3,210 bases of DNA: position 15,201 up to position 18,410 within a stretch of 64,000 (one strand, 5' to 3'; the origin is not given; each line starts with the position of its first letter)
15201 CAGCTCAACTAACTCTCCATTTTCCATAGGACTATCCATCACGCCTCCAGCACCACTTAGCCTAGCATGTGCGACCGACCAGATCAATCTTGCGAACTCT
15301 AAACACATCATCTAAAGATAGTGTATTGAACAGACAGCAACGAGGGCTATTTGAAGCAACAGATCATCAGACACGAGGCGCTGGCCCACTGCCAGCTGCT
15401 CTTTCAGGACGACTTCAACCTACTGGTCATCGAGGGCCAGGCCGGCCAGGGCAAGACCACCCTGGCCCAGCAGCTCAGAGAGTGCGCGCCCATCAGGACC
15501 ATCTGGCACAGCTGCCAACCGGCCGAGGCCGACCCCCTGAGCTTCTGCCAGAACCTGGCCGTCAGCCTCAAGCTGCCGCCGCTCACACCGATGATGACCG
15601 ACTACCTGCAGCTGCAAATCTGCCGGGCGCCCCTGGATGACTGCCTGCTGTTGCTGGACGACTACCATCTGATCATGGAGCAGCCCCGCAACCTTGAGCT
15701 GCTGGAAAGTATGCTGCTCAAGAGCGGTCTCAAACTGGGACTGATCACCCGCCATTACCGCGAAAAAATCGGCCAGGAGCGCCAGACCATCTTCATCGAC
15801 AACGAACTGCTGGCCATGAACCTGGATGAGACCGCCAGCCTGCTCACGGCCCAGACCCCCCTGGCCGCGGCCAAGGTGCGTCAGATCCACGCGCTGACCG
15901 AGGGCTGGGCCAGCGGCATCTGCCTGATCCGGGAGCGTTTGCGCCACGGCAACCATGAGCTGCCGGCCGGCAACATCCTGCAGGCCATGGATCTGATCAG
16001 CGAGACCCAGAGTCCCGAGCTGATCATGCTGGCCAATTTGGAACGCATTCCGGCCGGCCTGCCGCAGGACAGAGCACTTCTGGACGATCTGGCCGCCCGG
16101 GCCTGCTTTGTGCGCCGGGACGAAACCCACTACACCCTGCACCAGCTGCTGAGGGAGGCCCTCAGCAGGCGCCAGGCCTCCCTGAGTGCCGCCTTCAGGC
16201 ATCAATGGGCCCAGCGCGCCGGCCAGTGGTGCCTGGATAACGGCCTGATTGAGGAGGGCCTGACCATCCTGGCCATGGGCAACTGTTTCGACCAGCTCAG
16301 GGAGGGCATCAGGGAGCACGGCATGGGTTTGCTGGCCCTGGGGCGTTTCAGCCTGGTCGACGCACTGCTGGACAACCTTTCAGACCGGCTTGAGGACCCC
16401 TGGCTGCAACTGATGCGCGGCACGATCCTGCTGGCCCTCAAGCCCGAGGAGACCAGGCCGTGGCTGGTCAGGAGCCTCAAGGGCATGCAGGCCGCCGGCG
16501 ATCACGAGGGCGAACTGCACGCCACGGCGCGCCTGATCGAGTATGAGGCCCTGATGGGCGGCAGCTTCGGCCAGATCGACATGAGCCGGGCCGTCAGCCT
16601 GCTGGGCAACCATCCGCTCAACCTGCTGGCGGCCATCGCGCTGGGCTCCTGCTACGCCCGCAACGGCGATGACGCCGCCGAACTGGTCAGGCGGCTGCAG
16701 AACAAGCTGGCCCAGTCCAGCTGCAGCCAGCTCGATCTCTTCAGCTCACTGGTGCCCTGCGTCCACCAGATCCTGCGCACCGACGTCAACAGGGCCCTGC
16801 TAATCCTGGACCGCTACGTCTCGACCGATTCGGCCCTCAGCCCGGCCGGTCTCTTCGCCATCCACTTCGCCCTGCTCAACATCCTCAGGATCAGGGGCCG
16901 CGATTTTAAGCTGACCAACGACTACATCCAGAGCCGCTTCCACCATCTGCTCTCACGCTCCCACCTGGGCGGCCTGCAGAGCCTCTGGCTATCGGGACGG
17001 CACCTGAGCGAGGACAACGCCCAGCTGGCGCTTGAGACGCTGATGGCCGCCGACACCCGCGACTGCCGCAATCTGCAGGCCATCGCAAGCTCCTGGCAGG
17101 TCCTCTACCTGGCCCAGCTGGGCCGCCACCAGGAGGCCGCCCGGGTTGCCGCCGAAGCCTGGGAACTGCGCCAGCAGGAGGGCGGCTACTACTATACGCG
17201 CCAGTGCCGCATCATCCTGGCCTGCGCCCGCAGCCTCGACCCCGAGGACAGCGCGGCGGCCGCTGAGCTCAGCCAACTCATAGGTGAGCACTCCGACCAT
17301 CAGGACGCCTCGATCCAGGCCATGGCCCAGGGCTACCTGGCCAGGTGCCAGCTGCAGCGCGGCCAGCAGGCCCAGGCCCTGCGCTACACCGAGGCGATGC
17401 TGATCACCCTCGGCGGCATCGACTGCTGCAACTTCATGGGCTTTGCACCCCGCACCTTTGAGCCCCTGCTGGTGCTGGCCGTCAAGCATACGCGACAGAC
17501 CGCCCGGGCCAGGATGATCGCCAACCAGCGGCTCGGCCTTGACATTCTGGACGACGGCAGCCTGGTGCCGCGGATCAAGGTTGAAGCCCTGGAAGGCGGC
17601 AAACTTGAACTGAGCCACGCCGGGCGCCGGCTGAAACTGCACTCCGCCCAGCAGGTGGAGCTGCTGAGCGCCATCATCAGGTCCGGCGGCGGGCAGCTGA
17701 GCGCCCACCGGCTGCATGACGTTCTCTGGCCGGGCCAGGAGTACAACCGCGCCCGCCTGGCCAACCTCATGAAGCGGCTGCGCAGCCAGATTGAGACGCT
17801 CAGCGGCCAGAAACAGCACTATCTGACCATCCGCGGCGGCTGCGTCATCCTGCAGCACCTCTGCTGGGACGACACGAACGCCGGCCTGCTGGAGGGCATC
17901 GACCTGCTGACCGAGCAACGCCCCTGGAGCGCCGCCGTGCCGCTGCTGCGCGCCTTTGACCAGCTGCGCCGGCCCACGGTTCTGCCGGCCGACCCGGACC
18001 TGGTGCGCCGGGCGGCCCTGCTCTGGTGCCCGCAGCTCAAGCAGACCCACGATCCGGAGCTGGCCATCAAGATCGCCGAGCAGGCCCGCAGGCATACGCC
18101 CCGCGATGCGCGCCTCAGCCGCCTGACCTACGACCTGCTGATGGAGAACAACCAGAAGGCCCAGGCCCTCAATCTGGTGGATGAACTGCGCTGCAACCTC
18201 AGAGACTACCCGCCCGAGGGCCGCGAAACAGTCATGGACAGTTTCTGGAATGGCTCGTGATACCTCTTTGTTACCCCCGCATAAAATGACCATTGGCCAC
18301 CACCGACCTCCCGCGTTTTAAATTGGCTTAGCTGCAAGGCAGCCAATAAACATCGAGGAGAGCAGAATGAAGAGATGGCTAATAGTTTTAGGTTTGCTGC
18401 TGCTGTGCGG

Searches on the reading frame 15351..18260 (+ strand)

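Call 54: search_protein_families(library=ncbifam, proteins=[window:15351-18260:+], max_evalue=0.001)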
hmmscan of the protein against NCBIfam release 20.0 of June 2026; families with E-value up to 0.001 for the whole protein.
window:15351-18260:+ (969 aa): 1 family
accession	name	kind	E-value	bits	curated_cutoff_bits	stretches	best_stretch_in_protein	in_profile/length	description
NF003420.0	PRK04841.1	equivalog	4.9e-10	38.1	537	1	16-203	26-235/903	HTH-type transcriptional regulator MalT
